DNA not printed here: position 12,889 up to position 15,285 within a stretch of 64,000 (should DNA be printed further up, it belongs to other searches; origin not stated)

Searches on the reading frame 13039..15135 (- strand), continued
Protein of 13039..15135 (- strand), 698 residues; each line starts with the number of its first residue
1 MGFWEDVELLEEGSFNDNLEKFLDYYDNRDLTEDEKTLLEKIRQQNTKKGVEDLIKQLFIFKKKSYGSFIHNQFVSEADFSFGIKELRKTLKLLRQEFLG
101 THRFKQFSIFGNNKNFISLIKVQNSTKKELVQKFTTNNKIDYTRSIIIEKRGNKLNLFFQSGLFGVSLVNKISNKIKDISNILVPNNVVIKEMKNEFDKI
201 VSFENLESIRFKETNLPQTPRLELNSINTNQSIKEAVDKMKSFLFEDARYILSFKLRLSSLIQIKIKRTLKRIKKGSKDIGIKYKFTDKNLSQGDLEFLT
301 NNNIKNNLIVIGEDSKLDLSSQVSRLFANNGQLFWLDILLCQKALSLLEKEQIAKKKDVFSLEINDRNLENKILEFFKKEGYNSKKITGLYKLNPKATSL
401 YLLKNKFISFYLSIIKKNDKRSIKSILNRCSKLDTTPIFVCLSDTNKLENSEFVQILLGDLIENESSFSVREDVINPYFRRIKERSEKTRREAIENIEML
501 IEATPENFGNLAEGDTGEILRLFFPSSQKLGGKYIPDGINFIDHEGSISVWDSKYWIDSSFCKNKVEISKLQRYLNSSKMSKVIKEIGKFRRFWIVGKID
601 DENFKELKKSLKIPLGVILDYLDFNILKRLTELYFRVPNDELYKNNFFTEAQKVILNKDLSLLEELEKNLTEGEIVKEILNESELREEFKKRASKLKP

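Call 48: search_protein_families(library=pfam, proteins=[L007:1628-2533:-, L007:2833-3873:+, L007:4491-5489:-, L007:5758-6909:+, L007:6919-7515:+, L007:7597-8721:+, L007:8754-9602:+, L007:9604-11133:+, L004:1-981:-, L004:2854-3153:+], max_evalue=0.01)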
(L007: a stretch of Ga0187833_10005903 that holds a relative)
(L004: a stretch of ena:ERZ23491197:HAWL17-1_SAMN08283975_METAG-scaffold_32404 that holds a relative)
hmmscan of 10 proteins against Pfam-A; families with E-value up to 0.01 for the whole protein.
L007:1628-2533:- (301 aa): 1 family
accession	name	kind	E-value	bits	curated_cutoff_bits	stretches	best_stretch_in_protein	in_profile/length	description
PF01446.23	Rep_1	-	2.2e-06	27.8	33.2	1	64-253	8-204/253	Replication protein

L007:2833-3873:+ (346 aa): 0 families

L007:4491-5489:- (332 aa): 1 family
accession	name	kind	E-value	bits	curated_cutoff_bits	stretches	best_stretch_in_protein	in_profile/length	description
PF08378.17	NERD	-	1.8e-15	57.8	22.1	1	173-278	2-109/111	Nuclease-related domain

L007:5758-6909:+ (383 aa): 1 family
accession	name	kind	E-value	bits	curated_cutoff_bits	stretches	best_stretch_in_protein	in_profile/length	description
PF00589.27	Phage_integrase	-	2.9e-07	30.9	27.1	1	158-262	2-110/172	Phage integrase family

L007:6919-7515:+ (198 aa): 0 families

L007:7597-8721:+ (374 aa): 0 families

L007:8754-9602:+ (282 aa): 1 family
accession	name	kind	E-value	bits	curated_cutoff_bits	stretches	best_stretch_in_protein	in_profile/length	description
PF02413.22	Caudo_TAP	-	0.0059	17.2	22.1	0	142-244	6-105/131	Caudovirales tail fibre assembly protein, lambda gpK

L007:9604-11133:+ (509 aa): 2 families
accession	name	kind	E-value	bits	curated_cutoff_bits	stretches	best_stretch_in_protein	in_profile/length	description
PF13589.12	HATPase_c_3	-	1.6e-14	54.5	25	1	30-140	5-116/137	Histidine kinase-, DNA gyrase B-, and HSP90-like ATPase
PF02518.31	HATPase_c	-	3.8e-06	27.8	26.4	1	30-108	8-78/111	Histidine kinase-, DNA gyrase B-, and HSP90-like ATPase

L004:1-981:- (327 aa): 22 families
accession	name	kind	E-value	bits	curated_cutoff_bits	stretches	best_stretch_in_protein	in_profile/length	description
PF00448.28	SRP54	-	2.9e-66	223.3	22.7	1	102-294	2-196/196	SRP54-type protein, GTPase domain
PF02881.24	SRP54_N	-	3.1e-17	63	22.4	1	6-83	1-75/75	SRP54-type protein, helical bundle domain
PF01656.29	CbiA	-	1.1e-07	32.3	25.4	1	111-221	9-55/125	CobQ/CobB/MinD/ParA nucleotide binding domain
PF13479.12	AAA_24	-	4.7e-05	23.8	27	1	102-215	3-96/195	AAA domain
PF13401.12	AAA_22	-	7.4e-05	23.5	27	1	104-207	8-108/130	AAA domain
PF09848.15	SLFN-g3_helicase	-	0.0001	22.1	24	1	108-231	8-131/354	Schlafen group 3, DNA/RNA helicase domain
PF16575.11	CLP1_P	-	0.00021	21.6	26.6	1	111-140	4-33/188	mRNA cleavage and polyadenylation factor CLP1 P-loop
PF03308.22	MeaB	-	0.00055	19.5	23.1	1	104-139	36-71/273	Methylmalonyl Co-A mutase-associated GTPase MeaB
PF20720.3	nSTAND3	-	0.00072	19.7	27.2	1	104-211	20-96/155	Novel STAND NTPase 3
PF09140.17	MipZ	-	0.0016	18.3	20.7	0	111-195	11-113/262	ATPase MipZ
PF13614.12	AAA_31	-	0.0021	18.5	27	0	111-141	12-42/177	AAA domain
PF03029.23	ATP_bind_1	-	0.0021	18.3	27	0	107-142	2-34/240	Conserved hypothetical ATP binding protein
PF13604.12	AAA_30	-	0.0022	18.2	27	1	104-191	21-98/191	AAA domain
PF08433.16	KTI12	-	0.0024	17.9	22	1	104-189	4-78/271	Chromatin associated protein KTI12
PF13238.12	AAA_18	-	0.0031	18.4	29.4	1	104-198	1-88/128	AAA domain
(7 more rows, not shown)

L004:2854-3153:+ (99 aa): 0 families

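Call 68: predict_structure(alignment_id=A5)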
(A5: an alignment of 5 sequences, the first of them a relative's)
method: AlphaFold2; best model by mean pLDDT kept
length: 698 residues; sequences in the alignment: 5
mean_pLDDT: 64.1   pTM: 0.34
mean pLDDT of the five models: 64.1, 61.8, 58.7, 57.5, 56.2
residues with pLDDT >= 90: 8; 70-90: 281; 50-70: 255; < 50: 154
segments of 3 or more residues with pLDDT < 50: 1-12, 126-142, 183-193, 213-230, 243-248, 269-282, 306-317, 319-341, 359-361, 464-475, 506-508, 532-534, 674-683, 696-698
pLDDT, mean of each block of 10 residues (from residue 1): 46 67 72 83 84 82 66 64 82 80 82 86 55 37 74 80 65 77 42 55 63 41 40 51 49 66 57 34 51 65 48 42 43 34 59 60 68 77 78 81 71 83 81 73 66 63 42 49 58 63 51 66 68 56 68 64 77 69 58 73 82 75 79 73 76 82 80 44 55 56
secondary structure, 60 per line:
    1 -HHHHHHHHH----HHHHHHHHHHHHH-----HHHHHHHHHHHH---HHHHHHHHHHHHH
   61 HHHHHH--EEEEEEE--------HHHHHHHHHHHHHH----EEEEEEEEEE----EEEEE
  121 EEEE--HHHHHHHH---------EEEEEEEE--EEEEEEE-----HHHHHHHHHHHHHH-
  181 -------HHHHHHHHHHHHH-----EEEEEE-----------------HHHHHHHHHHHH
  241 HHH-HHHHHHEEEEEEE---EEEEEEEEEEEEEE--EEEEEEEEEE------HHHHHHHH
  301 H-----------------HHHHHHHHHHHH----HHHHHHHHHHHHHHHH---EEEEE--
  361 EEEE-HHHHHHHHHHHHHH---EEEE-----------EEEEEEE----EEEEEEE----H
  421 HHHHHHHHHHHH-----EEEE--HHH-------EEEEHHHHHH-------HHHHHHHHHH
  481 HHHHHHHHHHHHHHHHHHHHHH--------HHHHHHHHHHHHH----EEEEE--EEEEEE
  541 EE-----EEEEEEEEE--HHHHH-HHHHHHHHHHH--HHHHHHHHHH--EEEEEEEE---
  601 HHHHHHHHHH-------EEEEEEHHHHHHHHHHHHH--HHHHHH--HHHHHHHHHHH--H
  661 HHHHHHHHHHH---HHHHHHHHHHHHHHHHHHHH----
elements in order (helices of 4 or more, strands of 3 or more residues): H2-10 H15-27 H33-44 H48-66 E69-75 H84-97 E102-111 E116-124 H127-134 E144-151 E154-160 H166-179 H188-200 E206-211 H229-243 H245-250 E251-257 E261-274 E277-286 H293-301 H319-330 H335-350 E354-358 E361-364 H366-379 E383-386 E398-404 E409-415 H420-432 E438-441 E454-457 H458-463 H471-502 H511-523 E528-532 E535-542 E548-556 H559-563 H565-575 H578-587 E590-597 H601-610 E618-623 H624-636 H639-644 H647-657 H660-671 H675-694

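Call 70: fold_search(model_id=the predicted structure, library=pdb)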
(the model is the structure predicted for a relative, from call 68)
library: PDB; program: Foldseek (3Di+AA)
matches with E <= 10: 1108; with E <= 0.001: 0
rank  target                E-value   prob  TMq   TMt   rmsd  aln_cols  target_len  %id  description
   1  6p4o_D                1.0e-03  0.63  0.10  0.14  26.8       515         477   10  Complex of XPB helicase with Bax1 endonuclease from Sulfurisphaera tokodaii at 3.15 Angstroms resolution (released 2020-06-03)
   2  6p4o_F                2.4e-03  0.35  0.08  0.11  26.6       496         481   10  Complex of XPB helicase with Bax1 endonuclease from Sulfurisphaera tokodaii at 3.15 Angstroms resolution (released 2020-06-03)
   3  6p4f_B                2.8e-03  0.44  0.09  0.16  27.3       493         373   10  Crystal structure of the XPB-Bax1-forked DNA ternary complex (released 2020-06-17)
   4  9van_A                3.9e-03  0.41  0.13  0.09  40.8       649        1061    9  Cryo-EM structure of human full length KICSTOR complex (state 2) (released 2025-11-12)
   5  7pkn_N                4.6e-03  0.92  0.16  0.30  19.1       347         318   11  Structure of the human CCAN deltaCT complex (released 2022-04-27)
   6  2mj7_MODEL_1_A        7.1e-03  1.00  0.13  0.54   4.5       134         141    7  Solution NMR structure of beta-adaptin appendage domain of human adaptor protein complex 4 subunit beta, North (released 2014-01-29)
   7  6p4w_B                7.5e-03  0.33  0.10  0.17  25.6       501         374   11  XPB helicase in a complex with truncated Bax1 from Sulfurisphaera tokodaii at 2.96 Angstrom resolution (released 2020-06-03)
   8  6p4w_D                8.3e-03  0.25  0.09  0.15  26.6       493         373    9  XPB helicase in a complex with truncated Bax1 from Sulfurisphaera tokodaii at 2.96 Angstrom resolution (released 2020-06-03)
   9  6p4o_B                9.8e-03  0.33  0.10  0.14  26.7       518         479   10  Complex of XPB helicase with Bax1 endonuclease from Sulfurisphaera tokodaii at 3.15 Angstroms resolution (released 2020-06-03)
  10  7aex                  1.0e-02  0.98  0.11  0.24   7.2       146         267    8  NRD-HEPN domains (N-terminal truncation) of Escherichia coli RnlA endoribonuclease (released 2021-06-09)
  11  2lnj_MODEL_1_A        1.3e-02  0.93  0.09  0.29  10.6       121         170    6  Solution Structure of Cyanobacterial PsbP (CyanoP) from Synechocystis sp. PCC 6803 (released 2012-06-06)
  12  7e8r                  1.7e-02  1.00  0.12  0.22   7.5       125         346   12  EcoT38I restriction endonuclease (released 2022-03-02)
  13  7et0_A                1.8e-02  0.12  0.11  0.11  26.3       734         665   10  Crystal structure of the complex formed by Wolbachia cytoplasmic incompatibility factors CinA and CinB from wPip (released 2021-11-10)
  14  1q9u_A                2.1e-02  0.89  0.09  0.36   9.3       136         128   13  Crystal structure of uncharacterized conserved protein DUF302 from Bacillus stearothermophilus (released 2004-03-02)
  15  7tj1_D                2.4e-02  0.87  0.09  0.34  13.6       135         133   12  Crystal Structure of the Putative Fluoride Ion Transporter CrcB Bab1_1389 from Brucella abortus (released 2022-01-26)
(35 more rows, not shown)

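Call 76: search_solved_structures(query=A5, max_evalue=10, show_alignments=2)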
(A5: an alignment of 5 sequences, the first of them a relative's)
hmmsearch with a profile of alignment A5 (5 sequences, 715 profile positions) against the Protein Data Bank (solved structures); distinct sequences matched with E-value up to 10: 0.

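Call 77: fold_search(model_id=the predicted structure, library=viral)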
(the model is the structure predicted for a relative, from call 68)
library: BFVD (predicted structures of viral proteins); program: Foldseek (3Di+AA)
matches with E <= 10: 849; with E <= 0.001: 1
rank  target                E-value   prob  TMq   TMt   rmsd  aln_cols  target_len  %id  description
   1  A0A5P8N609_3          8.4e-05  0.47  0.10  0.07  30.3       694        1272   10  (no name in the UniProt tables at hand)
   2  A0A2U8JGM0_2          1.1e-03  0.38  0.11  0.07  24.5       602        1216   11  Polyprotein [Helianthus annuus alphaendornavirus]
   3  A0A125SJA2            3.3e-03  0.90  0.14  0.25  17.1       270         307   12  (no name in the UniProt tables at hand)
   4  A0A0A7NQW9            5.6e-03  0.77  0.09  0.26  16.4       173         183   13  Uncharacterized protein [Lactobacillus phage LfeInf]
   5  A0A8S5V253            6.2e-03  1.00  0.13  0.34   6.9       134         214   11  Uncharacterized protein [Myoviridae sp. ctJ2i1]
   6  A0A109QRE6            6.9e-03  0.33  0.13  0.13  23.9       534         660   11  Nucleocapsid protein [Glossina hytrovirus (isolate Glossina pallidipes/Ethiopia/Seibersdorf/-)]
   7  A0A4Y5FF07            8.6e-03  0.60  0.08  0.23  19.3       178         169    8  Uncharacterized protein [Lactobacillus phage 3-521]
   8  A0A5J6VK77            1.0e-02  0.89  0.10  0.28  11.6       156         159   15  Uncharacterized protein [Megaviridae environmental sample]
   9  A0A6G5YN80            1.0e-02  0.54  0.08  0.24  24.0       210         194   10  (no name in the UniProt tables at hand)
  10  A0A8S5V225            1.5e-02  0.92  0.09  0.38   7.0       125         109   10  Uncharacterized protein [Myoviridae sp. ctJ2i1]
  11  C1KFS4                1.8e-02  0.66  0.09  0.28  12.6       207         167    8  Uncharacterized protein [Lactobacillus phage Lb338-1]
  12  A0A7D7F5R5            1.8e-02  0.28  0.09  0.11  22.9       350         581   10  (no name in the UniProt tables at hand)
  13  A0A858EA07            1.9e-02  0.80  0.09  0.30  22.1       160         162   10  Uncharacterized protein [Listeria phage vB_Liva_VAfA18]
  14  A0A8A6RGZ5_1          2.0e-02  0.80  0.11  0.08  10.9       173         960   15  Polyprotein [Orthopteran flavi-related virus]
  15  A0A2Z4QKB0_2          2.0e-02  0.33  0.12  0.08  26.0       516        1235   10  Genome polyprotein (Fragment) [Sclerotinia sclerotiorum endornavirus 2-A]
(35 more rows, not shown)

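Call 90: list_cluster_members(proteins=[P0001, P0002, P0003, P0004, P0005])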
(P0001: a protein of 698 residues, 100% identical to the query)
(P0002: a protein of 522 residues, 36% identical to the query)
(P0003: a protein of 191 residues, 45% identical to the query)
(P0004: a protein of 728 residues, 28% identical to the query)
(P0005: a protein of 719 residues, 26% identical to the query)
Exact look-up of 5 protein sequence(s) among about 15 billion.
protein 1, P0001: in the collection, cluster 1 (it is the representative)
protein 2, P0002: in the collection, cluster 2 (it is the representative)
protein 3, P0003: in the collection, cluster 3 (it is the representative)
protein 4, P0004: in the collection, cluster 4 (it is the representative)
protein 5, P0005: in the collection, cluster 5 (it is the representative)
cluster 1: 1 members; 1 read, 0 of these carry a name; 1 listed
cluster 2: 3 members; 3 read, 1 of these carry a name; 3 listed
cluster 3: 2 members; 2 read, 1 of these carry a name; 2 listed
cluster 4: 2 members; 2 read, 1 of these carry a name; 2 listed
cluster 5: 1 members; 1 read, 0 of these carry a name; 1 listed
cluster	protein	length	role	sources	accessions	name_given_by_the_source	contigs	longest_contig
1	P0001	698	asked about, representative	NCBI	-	-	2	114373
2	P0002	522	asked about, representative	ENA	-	-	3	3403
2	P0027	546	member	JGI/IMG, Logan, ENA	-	hypothetical protein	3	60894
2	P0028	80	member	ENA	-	-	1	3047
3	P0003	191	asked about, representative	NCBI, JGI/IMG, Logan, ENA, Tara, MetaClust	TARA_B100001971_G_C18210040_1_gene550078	hypothetical protein | strand:+ start:512 stop:1087 length:576 start_codon:yes stop_codon:yes gene_type:complete | TARA_138_MES_0.22-3_scaffold241943_1_gene264284 "" ""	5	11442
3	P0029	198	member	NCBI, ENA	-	-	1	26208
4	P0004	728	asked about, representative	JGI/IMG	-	hypothetical protein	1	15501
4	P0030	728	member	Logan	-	-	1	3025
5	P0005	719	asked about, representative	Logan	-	-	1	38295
